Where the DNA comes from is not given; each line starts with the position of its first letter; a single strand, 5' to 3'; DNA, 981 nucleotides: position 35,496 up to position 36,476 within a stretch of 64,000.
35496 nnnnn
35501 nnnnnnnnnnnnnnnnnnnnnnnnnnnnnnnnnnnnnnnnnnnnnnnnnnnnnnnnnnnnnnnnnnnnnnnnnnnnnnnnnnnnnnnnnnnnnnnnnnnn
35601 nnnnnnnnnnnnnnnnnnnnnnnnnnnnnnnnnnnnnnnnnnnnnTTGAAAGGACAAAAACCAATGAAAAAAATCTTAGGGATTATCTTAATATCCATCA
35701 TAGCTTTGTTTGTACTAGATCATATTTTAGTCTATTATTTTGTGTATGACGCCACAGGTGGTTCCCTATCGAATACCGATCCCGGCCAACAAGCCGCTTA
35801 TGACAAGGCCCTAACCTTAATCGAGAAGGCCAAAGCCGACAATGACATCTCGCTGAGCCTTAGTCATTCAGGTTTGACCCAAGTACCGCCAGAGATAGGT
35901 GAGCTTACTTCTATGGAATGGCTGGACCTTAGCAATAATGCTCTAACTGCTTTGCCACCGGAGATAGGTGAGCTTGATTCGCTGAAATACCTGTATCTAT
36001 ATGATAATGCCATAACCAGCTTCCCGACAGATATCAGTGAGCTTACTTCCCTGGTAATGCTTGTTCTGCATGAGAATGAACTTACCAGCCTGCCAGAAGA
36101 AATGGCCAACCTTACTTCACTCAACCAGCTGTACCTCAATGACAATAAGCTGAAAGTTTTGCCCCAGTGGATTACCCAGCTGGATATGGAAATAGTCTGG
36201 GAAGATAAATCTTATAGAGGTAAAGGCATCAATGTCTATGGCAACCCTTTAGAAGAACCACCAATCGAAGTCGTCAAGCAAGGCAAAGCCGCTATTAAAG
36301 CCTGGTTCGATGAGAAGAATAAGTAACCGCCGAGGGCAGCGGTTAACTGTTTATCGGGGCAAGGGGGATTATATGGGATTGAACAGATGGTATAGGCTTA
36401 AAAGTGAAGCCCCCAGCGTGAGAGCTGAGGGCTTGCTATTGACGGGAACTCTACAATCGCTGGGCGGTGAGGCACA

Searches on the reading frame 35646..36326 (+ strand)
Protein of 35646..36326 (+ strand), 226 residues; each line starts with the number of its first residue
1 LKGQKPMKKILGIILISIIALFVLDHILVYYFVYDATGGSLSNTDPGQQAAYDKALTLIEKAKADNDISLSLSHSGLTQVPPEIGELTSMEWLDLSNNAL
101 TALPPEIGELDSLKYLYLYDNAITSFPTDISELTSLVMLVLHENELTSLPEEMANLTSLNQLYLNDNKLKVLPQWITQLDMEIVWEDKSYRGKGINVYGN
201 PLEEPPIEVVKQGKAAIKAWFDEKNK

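Call 10: search_protein_families(library=pfam, proteins=[window:35646-36326:+], max_evalue=0.01)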
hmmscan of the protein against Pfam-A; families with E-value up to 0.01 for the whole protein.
window:35646-36326:+ (226 aa): 5 families
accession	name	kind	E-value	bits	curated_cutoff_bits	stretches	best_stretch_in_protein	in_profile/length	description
PF13855.12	LRR_8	-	8.9e-30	102.7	27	4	90-146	3-61/61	Leucine rich repeat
PF23598.1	LRR_14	-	3.2e-21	75.9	40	2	70-142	52-122/353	Leucine-rich repeat region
PF12799.13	LRR_4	-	4.5e-14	52.6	27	2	88-126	1-39/44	Leucine Rich repeats (2 copies)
PF00560.39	LRR_1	-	5.1e-12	43.9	20.6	0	90-109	2-22/23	Leucine Rich Repeat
PF25019.1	LRR_R13L1-DRL21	-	0.00044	20.6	27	0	78-119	82-125/127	R13L1/DRL21 LRRs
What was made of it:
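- On Leucine-rich repeat superfamily: LRR_8 103 bits for the 226-aa protein (call 10).
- On T3SS LRR effectors (XopAC, XopAE, XopL, SlrP, SspH) and internalins: Only LRR domains are present (call 10).
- Checked: Pfam LRR_8, LRR_4 and LRR_14 are far above threshold (call 10).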

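Call 12: find_encoding_contigs(protein=window:35661-36326:+, flank=5000, max_places=6)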
Protein window:35661-36326:+ (221 aa): no gene with exactly this product is on record in the collection.

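Call 73: search_protein_families(library=ncbifam, proteins=[window:35664-36326:+], max_evalue=0.001)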
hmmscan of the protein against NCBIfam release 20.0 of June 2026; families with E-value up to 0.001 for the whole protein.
window:35664-36326:+ (220 aa): 6 families
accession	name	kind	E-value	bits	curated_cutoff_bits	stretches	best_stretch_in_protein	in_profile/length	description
NF041381.1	XopAC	subfamily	7.1e-19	67.8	450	1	55-173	62-182/451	XopAC/AvrAC family type III secretion system effector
NF041400.1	XopAE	equivalog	9.2e-17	61.1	600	1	63-174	93-208/478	type III secretion system effector XopAE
NF041351.1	XopL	equivalog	2e-14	53.2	500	1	63-174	157-271/497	type III secretion system leucine-rich repeat domain-containing effector XopL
NF047464.1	FibnectbindLIC11051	equivalog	1.1e-13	50.6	1000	1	62-173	537-649/685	LIC_11051 family fibronectin-binding protein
NF011897.0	PRK15370.1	equivalog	2.2e-09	35.7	1113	1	46-169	228-343/755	SPI-1 type III secretion system effector E3 ubiquitin transferase SlrP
NF011917.0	PRK15387.1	equivalog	2.7e-05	22.3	1243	1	63-176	346-447/788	type III secretion system effector E3 ubiquitin transferase SspH2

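Call 74: search_protein_families(library=padloc, proteins=[window:35664-36326:+], max_evalue=0.001)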
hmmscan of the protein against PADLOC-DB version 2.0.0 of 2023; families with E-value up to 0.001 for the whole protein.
window:35664-36326:+ (220 aa): 0 families
